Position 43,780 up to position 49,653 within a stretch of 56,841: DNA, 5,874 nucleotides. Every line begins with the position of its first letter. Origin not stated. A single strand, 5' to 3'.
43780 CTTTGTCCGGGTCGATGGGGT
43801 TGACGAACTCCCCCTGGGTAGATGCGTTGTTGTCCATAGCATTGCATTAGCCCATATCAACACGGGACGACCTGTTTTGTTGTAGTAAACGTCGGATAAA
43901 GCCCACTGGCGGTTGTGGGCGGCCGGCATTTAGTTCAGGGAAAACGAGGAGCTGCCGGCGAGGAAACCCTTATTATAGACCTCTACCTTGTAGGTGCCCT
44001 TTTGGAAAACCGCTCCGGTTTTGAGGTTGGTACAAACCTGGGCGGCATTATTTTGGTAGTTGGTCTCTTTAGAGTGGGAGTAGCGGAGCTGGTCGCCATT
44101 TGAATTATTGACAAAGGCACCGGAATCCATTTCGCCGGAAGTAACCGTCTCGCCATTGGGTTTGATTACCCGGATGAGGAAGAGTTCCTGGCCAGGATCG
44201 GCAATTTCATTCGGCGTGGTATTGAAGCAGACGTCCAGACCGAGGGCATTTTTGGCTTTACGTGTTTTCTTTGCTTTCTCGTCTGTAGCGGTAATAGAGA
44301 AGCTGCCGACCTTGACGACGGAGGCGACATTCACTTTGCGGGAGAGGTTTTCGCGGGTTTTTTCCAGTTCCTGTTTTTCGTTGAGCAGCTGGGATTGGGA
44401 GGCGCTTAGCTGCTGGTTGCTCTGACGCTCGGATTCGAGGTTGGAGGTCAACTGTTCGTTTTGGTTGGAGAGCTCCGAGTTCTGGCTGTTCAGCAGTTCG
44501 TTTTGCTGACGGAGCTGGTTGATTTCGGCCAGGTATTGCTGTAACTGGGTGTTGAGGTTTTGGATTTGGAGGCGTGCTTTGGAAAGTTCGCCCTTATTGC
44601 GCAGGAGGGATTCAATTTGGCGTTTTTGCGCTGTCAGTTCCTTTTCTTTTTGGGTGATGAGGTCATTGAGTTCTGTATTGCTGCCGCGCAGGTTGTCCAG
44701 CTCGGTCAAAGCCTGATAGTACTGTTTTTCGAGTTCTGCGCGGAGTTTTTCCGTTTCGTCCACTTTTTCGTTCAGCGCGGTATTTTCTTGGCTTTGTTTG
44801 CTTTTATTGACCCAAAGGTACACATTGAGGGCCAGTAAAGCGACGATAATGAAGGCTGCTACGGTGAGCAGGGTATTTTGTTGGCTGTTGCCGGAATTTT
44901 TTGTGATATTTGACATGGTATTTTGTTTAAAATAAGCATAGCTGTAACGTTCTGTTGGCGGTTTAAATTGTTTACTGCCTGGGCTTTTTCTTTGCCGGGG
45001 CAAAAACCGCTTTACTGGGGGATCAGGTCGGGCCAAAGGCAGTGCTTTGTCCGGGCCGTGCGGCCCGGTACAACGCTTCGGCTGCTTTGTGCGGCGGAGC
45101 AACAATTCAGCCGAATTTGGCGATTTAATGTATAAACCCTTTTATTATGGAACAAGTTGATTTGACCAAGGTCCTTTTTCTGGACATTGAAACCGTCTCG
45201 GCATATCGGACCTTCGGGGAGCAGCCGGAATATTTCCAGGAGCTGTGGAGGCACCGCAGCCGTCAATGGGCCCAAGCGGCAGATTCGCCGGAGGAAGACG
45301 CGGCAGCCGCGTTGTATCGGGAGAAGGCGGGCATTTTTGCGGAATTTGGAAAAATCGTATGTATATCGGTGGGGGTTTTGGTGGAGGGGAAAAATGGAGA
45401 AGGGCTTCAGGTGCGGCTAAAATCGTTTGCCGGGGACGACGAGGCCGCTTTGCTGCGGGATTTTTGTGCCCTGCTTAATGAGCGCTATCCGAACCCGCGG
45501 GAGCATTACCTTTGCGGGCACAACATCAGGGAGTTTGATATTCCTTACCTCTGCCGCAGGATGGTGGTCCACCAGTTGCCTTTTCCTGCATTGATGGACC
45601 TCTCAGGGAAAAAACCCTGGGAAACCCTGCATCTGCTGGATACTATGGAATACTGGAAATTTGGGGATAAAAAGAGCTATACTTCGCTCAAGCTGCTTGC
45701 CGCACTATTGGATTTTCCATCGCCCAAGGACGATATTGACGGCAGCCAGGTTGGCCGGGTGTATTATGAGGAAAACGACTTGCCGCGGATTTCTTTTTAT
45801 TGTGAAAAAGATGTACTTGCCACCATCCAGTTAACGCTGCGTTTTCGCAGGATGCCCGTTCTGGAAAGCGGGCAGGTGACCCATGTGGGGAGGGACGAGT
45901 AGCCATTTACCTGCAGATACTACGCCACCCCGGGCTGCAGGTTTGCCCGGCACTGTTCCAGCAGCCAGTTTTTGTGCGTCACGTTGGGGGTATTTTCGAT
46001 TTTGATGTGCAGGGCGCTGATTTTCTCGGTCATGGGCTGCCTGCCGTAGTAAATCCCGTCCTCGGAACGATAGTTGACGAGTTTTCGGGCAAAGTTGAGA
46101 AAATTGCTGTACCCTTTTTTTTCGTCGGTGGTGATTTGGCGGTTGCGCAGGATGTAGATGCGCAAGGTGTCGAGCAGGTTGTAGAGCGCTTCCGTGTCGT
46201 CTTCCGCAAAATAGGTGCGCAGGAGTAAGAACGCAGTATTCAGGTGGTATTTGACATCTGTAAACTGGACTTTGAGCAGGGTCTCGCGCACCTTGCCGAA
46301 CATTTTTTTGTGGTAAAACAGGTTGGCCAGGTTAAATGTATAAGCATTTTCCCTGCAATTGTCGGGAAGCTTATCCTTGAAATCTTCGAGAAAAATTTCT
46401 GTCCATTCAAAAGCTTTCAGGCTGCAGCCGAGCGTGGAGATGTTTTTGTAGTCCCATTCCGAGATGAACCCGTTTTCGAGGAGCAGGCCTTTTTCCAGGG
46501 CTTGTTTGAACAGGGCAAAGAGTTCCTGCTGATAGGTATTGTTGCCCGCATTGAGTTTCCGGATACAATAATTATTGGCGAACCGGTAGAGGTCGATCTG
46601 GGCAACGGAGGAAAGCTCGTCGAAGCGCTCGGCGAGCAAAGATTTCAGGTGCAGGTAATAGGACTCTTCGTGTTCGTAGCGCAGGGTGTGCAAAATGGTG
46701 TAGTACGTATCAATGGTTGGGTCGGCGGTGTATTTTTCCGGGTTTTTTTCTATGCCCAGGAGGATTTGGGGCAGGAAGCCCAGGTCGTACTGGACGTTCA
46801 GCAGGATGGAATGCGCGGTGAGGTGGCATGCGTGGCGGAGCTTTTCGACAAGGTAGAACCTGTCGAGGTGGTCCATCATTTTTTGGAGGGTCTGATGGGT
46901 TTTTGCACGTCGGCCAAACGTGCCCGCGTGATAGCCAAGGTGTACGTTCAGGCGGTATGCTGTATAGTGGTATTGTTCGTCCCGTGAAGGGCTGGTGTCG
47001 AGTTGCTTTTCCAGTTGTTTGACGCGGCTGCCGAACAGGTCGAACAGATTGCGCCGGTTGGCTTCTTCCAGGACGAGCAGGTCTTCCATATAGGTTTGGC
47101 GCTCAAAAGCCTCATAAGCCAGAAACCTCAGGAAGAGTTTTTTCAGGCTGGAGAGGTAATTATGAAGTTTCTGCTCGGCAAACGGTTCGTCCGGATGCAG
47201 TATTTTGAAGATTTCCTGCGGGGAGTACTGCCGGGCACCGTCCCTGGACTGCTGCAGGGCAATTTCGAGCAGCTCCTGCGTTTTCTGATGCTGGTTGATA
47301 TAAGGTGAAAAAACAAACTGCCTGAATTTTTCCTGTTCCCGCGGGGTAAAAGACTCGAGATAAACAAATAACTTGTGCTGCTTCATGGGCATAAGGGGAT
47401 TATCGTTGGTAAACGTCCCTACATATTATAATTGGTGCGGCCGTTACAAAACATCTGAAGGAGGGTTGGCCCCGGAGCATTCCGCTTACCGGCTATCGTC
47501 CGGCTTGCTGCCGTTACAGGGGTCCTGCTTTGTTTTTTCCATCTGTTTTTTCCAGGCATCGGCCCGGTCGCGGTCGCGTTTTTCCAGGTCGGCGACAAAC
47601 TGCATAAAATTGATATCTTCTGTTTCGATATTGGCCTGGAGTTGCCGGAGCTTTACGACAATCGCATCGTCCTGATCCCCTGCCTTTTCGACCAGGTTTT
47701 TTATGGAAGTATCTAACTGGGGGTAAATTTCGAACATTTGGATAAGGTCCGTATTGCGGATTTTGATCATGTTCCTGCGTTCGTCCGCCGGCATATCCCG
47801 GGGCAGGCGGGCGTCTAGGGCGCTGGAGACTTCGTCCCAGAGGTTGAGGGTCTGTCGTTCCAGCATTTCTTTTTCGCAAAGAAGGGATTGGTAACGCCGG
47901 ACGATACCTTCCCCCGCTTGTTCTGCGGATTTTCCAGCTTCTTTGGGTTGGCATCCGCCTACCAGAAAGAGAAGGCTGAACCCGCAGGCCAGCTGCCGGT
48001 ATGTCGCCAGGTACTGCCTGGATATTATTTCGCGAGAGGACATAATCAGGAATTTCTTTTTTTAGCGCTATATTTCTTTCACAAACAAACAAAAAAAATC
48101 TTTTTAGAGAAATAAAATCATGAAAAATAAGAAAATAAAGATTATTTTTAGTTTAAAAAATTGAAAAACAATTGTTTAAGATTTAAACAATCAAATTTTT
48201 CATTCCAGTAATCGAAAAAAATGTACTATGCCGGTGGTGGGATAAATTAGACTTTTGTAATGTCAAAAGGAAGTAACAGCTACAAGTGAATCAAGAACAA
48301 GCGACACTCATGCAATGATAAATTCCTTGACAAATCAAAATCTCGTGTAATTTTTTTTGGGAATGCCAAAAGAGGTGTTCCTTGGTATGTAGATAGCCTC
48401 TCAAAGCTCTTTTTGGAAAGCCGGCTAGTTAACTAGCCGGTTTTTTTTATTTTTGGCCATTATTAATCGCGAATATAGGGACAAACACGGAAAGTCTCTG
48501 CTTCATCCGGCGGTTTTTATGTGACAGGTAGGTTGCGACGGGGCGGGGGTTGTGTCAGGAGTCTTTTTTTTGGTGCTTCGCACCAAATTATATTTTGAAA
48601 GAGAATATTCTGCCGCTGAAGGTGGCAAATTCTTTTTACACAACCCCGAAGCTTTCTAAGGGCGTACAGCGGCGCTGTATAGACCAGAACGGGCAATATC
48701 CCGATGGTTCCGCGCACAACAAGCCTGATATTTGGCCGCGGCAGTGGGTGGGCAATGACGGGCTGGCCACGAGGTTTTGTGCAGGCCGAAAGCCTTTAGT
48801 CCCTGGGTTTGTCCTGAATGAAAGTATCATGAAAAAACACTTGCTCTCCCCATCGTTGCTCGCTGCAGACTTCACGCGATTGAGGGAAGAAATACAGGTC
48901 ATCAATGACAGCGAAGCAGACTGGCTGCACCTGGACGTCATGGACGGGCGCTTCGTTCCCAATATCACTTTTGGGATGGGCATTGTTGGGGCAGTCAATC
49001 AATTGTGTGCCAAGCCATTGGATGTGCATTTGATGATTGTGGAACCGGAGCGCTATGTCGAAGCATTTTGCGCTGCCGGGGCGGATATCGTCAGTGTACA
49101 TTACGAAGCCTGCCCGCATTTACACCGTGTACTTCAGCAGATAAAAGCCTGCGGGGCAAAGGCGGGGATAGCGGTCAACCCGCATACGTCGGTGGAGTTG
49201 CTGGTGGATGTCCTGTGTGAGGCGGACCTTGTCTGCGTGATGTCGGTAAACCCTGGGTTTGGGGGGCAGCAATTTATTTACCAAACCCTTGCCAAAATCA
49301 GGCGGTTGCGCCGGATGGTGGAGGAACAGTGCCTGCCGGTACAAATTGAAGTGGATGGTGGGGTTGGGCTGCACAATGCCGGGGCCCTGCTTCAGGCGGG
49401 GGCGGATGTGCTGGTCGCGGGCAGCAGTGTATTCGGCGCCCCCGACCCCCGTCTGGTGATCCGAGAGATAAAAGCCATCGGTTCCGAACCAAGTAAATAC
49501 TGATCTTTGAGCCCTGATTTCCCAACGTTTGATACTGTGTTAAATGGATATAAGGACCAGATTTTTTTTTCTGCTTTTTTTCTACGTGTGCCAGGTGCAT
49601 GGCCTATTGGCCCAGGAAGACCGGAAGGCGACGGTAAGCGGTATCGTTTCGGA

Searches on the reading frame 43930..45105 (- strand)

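Call 19: search_protein_families(library=pfam, proteins=[window:43930-45105:-], max_evalue=0.0001)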
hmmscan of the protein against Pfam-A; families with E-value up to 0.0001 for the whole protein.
window:43930-45105:- (391 aa): 0 families

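Call 72: search_protein_families(library=pfam, proteins=[window:43930-45105:-], max_evalue=0.01)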
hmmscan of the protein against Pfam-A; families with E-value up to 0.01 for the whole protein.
window:43930-45105:- (391 aa): 1 family
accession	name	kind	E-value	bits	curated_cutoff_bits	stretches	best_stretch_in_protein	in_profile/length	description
PF11932.13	DUF3450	-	0.001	18.9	32.6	1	102-171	26-95/241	Protein of unknown function (DUF3450)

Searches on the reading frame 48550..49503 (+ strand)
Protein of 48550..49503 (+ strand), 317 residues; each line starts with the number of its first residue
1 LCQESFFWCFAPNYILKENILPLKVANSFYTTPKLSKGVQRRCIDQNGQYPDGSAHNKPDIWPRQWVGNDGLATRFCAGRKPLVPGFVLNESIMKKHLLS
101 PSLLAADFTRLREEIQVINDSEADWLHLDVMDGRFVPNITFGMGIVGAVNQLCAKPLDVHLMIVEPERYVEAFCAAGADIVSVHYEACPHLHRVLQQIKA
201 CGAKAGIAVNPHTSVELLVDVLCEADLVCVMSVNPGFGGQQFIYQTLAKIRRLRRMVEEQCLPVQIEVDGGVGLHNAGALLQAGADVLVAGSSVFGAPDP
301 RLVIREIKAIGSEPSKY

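Call 38: search_protein_families(library=pfam, proteins=[window:48550-49503:+], max_evalue=0.0001)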
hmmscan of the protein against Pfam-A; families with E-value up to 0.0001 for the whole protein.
window:48550-49503:+ (317 aa): 1 family
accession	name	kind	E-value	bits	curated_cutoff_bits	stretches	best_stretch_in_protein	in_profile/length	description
PF00834.25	Ribul_P_3_epim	-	3.4e-78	262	21.1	1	99-295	2-198/198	Ribulose-phosphate 3 epimerase family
